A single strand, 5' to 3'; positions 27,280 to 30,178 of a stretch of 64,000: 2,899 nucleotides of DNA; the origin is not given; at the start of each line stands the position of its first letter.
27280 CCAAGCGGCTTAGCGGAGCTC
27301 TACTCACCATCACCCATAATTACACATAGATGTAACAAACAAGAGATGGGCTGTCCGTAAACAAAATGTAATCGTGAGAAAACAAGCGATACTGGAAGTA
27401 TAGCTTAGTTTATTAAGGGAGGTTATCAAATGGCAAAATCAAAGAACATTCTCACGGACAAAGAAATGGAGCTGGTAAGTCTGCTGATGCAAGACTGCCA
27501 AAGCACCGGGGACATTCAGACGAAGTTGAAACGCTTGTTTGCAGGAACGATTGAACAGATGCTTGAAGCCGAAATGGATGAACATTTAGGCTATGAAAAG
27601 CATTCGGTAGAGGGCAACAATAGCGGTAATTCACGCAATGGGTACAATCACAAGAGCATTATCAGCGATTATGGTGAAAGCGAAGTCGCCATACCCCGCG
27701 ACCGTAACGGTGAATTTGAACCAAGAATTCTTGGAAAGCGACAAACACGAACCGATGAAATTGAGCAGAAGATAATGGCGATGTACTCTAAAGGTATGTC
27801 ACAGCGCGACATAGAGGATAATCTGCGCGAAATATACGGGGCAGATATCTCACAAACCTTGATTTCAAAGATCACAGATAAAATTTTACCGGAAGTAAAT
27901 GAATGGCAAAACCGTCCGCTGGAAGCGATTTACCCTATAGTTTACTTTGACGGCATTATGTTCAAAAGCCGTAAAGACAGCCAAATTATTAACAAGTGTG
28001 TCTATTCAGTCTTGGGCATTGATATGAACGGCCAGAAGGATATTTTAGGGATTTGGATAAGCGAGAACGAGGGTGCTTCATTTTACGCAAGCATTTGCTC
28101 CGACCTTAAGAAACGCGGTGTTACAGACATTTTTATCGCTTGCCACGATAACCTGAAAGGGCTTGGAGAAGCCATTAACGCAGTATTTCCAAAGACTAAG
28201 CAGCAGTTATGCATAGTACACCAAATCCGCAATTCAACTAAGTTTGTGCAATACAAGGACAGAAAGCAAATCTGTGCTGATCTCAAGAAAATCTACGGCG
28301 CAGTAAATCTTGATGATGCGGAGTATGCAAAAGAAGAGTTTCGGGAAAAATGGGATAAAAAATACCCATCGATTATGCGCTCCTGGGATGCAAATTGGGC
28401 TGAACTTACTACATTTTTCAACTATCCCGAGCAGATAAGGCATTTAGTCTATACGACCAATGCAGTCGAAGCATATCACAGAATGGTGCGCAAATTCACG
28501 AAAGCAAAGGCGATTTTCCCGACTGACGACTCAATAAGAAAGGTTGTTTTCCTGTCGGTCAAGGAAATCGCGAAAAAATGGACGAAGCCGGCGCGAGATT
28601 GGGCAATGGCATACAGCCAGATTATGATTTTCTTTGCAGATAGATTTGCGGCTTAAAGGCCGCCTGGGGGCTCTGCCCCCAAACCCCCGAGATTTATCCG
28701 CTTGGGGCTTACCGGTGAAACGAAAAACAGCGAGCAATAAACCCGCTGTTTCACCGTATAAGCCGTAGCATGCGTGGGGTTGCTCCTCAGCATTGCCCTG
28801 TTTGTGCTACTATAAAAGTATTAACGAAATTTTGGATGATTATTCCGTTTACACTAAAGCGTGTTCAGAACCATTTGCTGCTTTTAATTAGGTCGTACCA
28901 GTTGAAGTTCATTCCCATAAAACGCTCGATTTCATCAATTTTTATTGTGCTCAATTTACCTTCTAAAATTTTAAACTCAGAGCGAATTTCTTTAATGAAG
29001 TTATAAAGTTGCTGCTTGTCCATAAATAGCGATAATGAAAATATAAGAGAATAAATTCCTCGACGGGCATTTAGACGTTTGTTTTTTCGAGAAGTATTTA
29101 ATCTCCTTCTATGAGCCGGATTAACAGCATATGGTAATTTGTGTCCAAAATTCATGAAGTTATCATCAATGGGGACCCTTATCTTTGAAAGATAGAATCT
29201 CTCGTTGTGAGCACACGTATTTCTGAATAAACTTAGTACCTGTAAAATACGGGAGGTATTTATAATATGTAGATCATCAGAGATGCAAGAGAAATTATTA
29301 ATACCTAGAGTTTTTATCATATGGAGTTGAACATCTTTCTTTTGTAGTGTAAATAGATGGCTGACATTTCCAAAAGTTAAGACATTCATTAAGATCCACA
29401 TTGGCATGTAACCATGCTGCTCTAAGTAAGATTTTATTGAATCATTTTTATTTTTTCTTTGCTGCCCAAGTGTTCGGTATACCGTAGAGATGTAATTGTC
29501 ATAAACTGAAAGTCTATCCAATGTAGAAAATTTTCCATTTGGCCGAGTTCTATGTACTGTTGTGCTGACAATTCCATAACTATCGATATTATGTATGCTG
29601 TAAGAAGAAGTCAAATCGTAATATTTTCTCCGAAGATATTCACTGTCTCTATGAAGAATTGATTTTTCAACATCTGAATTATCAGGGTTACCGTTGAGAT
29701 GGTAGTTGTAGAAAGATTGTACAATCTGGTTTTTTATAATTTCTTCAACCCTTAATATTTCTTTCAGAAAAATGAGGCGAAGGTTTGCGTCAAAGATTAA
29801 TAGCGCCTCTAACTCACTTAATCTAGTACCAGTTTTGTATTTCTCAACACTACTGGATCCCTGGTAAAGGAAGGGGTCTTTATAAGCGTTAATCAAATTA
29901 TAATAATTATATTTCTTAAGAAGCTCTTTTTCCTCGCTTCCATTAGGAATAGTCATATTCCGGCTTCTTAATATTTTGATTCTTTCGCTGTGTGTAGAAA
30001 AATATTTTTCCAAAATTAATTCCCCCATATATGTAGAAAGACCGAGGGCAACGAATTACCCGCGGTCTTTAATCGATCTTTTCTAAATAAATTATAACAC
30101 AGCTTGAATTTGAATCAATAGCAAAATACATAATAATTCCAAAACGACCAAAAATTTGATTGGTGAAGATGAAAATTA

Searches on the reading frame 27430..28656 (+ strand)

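Call 64: search_protein_families(library=pfam, proteins=[window:27430-28656:+], max_evalue=0.00001)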
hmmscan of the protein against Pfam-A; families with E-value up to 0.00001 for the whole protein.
window:27430-28656:+ (408 aa): 2 families
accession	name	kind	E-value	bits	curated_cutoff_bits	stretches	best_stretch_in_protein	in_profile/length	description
PF00872.24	Transposase_mut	-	6e-116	387.9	21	1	12-386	5-378/379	Transposase, Mutator family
PF10551.15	MULE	-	1.2e-07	32.5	27.6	1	190-267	16-98/99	MULE transposase domain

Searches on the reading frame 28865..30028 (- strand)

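Call 64: search_protein_families(library=pfam, proteins=[window:28865-30028:-], max_evalue=0.00001)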
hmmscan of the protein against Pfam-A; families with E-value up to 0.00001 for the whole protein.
window:28865-30028:- (387 aa): 1 family
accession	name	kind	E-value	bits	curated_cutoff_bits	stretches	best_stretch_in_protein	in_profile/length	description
PF07751.16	Abi_2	-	4.5e-30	105.8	25.6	1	35-279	1-183/184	Abi-like protein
